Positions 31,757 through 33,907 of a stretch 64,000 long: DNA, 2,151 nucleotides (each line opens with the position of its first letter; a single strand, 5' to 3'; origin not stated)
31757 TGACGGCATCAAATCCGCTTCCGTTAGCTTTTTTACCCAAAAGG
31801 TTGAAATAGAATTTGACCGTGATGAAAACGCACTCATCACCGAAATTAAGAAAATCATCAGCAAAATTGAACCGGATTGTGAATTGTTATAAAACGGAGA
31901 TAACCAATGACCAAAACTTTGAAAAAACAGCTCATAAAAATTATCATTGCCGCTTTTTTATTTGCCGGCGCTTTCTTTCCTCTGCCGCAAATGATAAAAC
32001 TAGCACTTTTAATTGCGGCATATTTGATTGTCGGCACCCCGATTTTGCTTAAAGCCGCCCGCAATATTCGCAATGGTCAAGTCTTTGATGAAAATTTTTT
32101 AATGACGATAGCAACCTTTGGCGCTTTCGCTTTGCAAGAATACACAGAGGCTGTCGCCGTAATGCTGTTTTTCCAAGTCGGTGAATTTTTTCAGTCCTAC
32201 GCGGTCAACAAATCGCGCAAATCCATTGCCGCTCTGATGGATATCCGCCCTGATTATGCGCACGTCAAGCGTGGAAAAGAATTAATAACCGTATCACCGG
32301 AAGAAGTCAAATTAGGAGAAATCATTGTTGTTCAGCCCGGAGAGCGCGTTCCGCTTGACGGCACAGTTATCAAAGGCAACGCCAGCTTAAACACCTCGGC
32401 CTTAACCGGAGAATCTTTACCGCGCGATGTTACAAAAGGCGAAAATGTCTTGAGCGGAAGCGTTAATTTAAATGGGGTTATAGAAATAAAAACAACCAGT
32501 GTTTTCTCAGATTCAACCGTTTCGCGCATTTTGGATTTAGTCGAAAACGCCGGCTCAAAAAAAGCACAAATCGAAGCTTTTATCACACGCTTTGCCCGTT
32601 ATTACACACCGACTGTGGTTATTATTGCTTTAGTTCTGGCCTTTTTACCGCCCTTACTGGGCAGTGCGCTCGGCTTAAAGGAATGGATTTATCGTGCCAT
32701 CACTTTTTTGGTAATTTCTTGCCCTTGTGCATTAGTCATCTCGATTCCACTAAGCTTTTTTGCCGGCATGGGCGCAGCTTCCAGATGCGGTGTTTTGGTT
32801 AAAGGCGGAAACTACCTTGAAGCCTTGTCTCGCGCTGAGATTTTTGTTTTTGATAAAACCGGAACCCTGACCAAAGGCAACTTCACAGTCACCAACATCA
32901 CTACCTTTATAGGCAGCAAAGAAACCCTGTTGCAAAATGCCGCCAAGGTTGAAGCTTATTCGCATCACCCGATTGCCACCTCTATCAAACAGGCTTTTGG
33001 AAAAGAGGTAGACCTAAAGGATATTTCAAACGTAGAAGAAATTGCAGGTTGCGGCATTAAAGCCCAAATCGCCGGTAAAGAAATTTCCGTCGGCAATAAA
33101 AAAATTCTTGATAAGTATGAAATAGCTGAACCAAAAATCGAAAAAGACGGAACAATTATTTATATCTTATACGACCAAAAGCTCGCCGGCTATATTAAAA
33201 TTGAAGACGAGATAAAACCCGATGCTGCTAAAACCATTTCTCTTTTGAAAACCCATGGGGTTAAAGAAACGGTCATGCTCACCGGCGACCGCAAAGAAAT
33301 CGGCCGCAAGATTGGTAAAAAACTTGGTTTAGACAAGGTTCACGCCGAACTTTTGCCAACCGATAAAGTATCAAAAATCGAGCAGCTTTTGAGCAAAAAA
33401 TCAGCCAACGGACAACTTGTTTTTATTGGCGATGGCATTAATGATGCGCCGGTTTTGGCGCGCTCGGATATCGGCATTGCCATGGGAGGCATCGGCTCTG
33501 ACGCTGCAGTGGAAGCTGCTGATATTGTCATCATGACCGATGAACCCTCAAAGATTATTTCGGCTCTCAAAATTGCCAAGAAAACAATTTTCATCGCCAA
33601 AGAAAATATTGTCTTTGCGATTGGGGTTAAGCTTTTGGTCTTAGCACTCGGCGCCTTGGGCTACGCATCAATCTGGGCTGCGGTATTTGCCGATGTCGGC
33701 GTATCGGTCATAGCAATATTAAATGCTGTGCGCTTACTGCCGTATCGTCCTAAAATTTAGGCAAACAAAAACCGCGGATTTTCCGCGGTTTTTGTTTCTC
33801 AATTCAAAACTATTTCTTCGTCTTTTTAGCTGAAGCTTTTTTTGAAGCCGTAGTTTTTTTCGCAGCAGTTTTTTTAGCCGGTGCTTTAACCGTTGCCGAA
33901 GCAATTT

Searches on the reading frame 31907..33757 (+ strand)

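Call 75: search_protein_families(library=pfam, proteins=[window:31907-33757:+], max_evalue=0.00001)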
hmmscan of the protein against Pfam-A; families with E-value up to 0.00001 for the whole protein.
window:31907-33757:+ (617 aa): 2 families
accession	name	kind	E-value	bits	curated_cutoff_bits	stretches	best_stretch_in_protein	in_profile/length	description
PF00122.25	E1-E2_ATPase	-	1.6e-51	174.8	28.1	1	114-293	3-180/181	E1-E2 ATPase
PF00702.32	Hydrolase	-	9.3e-27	95.1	26.4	1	312-520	3-190/191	haloacid dehalogenase-like hydrolase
